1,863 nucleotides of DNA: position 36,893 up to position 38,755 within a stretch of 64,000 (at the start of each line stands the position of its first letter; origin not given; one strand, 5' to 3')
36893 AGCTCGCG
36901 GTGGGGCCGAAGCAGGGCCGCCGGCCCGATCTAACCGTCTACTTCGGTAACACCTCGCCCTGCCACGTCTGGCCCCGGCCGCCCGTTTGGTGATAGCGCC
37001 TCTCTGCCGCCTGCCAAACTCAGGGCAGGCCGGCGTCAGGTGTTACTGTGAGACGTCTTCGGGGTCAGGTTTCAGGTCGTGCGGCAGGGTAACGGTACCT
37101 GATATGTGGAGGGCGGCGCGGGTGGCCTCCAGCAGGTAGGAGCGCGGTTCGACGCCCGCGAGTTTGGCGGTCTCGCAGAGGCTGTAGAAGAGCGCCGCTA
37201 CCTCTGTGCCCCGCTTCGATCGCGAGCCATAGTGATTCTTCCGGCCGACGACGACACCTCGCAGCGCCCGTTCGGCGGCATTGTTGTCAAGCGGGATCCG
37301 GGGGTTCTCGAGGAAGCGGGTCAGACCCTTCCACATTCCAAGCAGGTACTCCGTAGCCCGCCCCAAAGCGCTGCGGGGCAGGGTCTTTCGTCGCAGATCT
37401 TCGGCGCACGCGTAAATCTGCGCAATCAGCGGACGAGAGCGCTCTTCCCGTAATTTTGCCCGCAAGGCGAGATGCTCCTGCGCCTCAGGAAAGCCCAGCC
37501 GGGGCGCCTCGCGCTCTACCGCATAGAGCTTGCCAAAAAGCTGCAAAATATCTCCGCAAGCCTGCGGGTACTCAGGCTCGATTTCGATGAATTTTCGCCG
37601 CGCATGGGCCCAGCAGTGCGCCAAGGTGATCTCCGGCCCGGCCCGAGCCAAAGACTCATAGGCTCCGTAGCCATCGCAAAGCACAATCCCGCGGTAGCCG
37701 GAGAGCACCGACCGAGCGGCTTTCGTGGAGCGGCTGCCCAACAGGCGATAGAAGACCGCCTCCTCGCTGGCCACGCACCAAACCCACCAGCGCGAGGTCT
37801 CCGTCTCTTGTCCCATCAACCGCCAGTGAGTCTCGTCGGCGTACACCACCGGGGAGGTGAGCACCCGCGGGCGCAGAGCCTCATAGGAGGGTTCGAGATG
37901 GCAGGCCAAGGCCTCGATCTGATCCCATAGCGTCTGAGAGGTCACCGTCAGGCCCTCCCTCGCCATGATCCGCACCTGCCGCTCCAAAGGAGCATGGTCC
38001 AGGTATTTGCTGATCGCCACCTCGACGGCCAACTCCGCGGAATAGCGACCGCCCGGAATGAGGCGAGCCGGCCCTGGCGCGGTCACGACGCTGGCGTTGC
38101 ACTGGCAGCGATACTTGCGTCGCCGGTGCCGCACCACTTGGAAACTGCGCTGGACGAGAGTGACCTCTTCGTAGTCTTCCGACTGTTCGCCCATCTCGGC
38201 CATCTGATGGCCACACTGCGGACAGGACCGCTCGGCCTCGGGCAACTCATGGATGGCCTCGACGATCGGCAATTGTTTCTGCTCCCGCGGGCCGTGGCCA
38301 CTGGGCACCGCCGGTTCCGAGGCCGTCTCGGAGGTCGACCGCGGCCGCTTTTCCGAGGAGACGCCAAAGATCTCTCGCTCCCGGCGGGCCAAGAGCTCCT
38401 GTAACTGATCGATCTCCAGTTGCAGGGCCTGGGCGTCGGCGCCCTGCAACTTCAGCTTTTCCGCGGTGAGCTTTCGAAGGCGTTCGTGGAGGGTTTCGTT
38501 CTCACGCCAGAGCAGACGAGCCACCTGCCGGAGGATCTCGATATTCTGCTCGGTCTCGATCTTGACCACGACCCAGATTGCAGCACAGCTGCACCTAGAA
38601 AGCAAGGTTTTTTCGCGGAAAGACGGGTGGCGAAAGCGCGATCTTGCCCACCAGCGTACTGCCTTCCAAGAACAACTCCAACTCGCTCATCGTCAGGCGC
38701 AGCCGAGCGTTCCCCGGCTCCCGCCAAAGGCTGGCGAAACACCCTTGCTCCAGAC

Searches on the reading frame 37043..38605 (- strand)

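Call 70: search_protein_families(library=pfam, proteins=[window:37043-38605:-], max_evalue=0.001)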
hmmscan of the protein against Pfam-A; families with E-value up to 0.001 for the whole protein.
window:37043-38605:- (520 aa): 2 families
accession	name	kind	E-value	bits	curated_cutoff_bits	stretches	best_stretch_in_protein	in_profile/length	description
PF03050.20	DDE_Tnp_IS66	-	7.2e-78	262.3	23.1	1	186-468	2-283/284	Transposase IS66 family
PF13005.12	zf-IS66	-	1.3e-09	38.7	27.3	1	125-169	1-45/46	zinc-finger binding domain of transposase IS66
